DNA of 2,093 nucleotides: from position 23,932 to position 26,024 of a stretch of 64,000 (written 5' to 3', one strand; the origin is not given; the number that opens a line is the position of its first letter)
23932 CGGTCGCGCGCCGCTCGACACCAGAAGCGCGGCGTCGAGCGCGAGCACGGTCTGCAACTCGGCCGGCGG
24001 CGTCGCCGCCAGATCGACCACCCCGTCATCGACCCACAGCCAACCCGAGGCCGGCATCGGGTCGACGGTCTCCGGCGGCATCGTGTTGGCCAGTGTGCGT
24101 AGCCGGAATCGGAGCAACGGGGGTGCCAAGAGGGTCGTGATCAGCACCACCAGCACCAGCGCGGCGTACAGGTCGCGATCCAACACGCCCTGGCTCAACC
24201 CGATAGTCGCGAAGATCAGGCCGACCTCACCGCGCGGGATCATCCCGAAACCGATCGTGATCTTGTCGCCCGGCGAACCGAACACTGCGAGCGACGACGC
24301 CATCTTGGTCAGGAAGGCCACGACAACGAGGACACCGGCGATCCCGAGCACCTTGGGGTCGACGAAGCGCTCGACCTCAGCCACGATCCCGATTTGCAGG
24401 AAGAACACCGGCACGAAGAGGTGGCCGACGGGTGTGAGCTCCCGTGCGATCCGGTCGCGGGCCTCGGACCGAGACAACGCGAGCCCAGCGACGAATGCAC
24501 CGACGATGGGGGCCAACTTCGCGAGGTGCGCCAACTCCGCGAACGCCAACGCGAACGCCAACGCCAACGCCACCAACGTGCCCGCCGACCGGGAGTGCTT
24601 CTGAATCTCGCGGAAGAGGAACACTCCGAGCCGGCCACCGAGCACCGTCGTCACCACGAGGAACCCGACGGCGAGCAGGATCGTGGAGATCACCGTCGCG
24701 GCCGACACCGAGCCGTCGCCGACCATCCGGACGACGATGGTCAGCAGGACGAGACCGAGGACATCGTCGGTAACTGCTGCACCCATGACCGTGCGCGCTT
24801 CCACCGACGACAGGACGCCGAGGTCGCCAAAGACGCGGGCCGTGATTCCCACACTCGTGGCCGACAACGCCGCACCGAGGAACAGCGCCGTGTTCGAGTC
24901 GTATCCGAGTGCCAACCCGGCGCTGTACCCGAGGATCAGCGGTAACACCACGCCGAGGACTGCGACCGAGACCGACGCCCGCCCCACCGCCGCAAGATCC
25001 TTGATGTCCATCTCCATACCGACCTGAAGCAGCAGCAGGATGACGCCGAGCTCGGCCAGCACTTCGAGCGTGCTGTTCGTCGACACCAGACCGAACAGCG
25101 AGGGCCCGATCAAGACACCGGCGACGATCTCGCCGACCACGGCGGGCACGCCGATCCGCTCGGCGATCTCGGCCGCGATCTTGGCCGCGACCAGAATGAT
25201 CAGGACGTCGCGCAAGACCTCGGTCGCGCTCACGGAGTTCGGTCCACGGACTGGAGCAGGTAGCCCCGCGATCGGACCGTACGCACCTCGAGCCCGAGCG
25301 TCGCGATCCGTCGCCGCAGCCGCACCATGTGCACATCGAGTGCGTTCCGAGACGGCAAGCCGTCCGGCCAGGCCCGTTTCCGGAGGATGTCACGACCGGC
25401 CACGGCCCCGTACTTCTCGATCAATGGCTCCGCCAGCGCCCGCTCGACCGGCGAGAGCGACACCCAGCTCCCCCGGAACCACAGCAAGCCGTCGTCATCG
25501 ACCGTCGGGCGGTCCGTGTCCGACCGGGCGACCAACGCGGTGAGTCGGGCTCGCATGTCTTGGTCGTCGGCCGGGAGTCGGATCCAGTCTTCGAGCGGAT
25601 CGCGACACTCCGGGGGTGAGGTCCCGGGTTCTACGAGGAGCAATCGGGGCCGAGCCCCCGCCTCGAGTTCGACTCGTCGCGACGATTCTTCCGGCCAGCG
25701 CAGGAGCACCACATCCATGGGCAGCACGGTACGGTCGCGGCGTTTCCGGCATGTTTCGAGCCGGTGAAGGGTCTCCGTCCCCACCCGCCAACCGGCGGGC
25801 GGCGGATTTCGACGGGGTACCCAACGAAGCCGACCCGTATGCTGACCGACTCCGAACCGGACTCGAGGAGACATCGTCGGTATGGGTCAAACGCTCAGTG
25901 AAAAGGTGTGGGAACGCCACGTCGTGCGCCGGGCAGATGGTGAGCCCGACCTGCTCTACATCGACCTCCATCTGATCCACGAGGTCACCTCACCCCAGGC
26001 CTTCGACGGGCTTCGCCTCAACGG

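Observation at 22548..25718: Cation/proton antiporter fused to a GlnD-like sensor half (HD-like + two ACT domains), translationally coupled to a receiver-less OmpR-type regulator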

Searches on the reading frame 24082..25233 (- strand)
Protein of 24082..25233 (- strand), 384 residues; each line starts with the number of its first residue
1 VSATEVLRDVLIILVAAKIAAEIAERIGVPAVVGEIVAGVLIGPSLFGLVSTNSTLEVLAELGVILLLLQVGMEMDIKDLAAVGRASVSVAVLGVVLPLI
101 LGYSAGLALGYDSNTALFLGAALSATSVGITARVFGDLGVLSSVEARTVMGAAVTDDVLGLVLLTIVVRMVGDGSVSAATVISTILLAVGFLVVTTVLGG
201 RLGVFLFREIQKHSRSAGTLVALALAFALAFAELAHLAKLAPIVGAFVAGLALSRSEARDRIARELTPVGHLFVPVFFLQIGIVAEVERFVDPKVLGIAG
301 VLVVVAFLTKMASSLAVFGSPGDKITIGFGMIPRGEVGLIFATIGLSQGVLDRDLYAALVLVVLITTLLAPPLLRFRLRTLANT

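Call 23: search_solved_structures(query=window:24082-25233:-, max_evalue=0.001, show_alignments=3)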
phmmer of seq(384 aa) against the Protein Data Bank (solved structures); distinct sequences matched with E-value up to 0.001: 5.
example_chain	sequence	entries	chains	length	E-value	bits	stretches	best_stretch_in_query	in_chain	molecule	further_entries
4bwz_A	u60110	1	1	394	8.6e-68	232.6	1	3-375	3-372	NA(+)/H(+) ANTIPORTER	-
5bz3_A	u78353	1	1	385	1.7e-67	231.7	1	5-375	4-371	Na(+)/H(+) antiporter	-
5bz2_A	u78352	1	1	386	1.9e-67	231.5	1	3-375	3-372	Na(+)/H(+) antiporter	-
8bxg_A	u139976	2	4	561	1.6e-14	57.5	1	7-376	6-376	Glutathione-regulated potassium-efflux system protein KefC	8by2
9emb_A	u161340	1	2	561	7e-14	55.4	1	7-376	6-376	Glutathione-regulated potassium-efflux system protein KefC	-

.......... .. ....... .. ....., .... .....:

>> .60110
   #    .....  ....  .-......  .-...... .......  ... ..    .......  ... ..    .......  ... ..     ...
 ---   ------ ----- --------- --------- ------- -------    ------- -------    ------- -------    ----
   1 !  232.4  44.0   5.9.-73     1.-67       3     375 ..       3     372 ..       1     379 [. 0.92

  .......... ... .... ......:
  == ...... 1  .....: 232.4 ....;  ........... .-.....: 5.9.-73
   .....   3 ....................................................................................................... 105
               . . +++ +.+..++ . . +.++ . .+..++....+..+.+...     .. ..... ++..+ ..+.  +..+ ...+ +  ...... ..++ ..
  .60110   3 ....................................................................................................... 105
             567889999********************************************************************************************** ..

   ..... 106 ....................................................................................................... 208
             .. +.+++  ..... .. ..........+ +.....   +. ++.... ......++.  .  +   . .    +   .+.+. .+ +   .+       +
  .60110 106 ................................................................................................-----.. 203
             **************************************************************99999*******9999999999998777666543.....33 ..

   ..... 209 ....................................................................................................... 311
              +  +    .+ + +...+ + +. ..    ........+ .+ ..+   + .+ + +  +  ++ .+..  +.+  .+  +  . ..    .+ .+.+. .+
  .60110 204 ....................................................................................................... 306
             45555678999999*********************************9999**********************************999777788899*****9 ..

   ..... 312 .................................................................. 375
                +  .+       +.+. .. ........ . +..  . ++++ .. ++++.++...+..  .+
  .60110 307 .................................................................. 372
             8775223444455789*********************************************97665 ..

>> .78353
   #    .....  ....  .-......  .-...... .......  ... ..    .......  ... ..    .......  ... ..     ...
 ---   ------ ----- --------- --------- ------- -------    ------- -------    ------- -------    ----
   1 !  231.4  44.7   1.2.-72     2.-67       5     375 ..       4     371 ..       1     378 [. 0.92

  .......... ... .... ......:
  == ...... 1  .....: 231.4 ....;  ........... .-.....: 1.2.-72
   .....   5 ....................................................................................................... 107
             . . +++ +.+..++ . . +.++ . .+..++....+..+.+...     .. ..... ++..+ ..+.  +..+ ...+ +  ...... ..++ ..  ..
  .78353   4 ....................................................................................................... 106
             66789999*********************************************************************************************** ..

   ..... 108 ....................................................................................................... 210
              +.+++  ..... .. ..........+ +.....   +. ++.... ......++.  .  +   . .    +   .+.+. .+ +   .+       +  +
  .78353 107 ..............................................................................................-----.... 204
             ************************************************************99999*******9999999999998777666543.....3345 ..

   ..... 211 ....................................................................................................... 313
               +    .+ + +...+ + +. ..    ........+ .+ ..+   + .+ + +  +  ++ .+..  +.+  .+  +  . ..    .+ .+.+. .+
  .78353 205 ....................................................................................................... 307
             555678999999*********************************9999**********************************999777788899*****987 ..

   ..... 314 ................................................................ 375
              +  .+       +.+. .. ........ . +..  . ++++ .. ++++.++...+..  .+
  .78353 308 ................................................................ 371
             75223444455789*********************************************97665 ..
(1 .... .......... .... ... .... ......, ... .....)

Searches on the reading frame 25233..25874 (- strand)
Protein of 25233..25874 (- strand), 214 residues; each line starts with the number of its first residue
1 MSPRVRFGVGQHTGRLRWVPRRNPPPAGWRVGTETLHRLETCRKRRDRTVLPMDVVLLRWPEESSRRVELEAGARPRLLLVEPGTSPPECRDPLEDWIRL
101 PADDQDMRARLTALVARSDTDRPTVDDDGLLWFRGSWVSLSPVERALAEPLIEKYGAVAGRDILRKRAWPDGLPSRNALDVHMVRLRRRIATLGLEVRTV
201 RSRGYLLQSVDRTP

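Call 6: search_protein_families(library=pfam, max_evalue=1, proteins=[window:25233-25874:-])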
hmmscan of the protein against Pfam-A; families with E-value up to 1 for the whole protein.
seq(214 aa): 1 family
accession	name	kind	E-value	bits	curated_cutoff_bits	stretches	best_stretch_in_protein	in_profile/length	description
PF00486.34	Trans_reg_C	-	1.2e-10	41.7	26.2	1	138-207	4-77/77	Transcriptional regulatory protein, C terminal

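Call 7: search_protein_families(library=ncbifam, max_evalue=1, proteins=[window:25233-25874:-])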
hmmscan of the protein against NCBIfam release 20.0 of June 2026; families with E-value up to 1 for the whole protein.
seq(214 aa): 14 families
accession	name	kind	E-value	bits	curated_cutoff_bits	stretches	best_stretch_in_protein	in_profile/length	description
NF007928.2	PRK10643.1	equivalog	3.6e-06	26.8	330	1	131-207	141-216/216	two-component system response regulator PmrA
TIGR02154.1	PhoB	equivalog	6.5e-06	25.6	296.2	1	134-207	149-225/226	phosphate regulon transcriptional regulator PhoB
NF041733.1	resp_reg_CseB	equivalog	9.7e-06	25.1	350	1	134-208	154-227/228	two-component system response regulator CseB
NF012023.0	PRK15479.1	equivalog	1.8e-05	24.4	337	1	95-211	96-221/224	transcriptional regulator TctD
NF007663.1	PRK10336.1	equivalog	9.4e-05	22.3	345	1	133-207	143-216/219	quorum sensing response regulator transcription factor QseB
NF053854.1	RespRegPhoBBctds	equivalog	0.00045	19.6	270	1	134-207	150-224/225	two-component system response regulator PhoB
NF008078.0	PRK10816.1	equivalog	0.00059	19.4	336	1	137-207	147-220/223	two-component system response regulator PhoP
NF008296.0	PRK11083.1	equivalog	0.0019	17.7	273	1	31-208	55-226/228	two-component system response regulator CreB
NF008199.0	PRK10955.1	equivalog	0.019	14.9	341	1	133-210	150-231/232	envelope stress response regulator transcription factor CpxR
NF041209.1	resp_regPieR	equivalog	0.03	13.9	450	1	139-205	157-225/231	two component system response regulator PieR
NF040689.1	MtrAB_MtrA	equivalog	0.052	12.9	300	1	135-205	142-216/219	MtrAB system response regulator MtrA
NF045944.1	ResRegRpaBCyano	equivalog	0.12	11.7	330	1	133-208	147-228/229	response regulator transcription factor RpaB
NF007977.0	PRK10701.1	equivalog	0.13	11.7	330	1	139-208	161-234/241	two-component system response regulator RstA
NF033117.2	vanR_ACDEGLN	exception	0.16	11.5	350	1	135-191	149-206/226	VanR-ABDEGLN family response regulator transcription factor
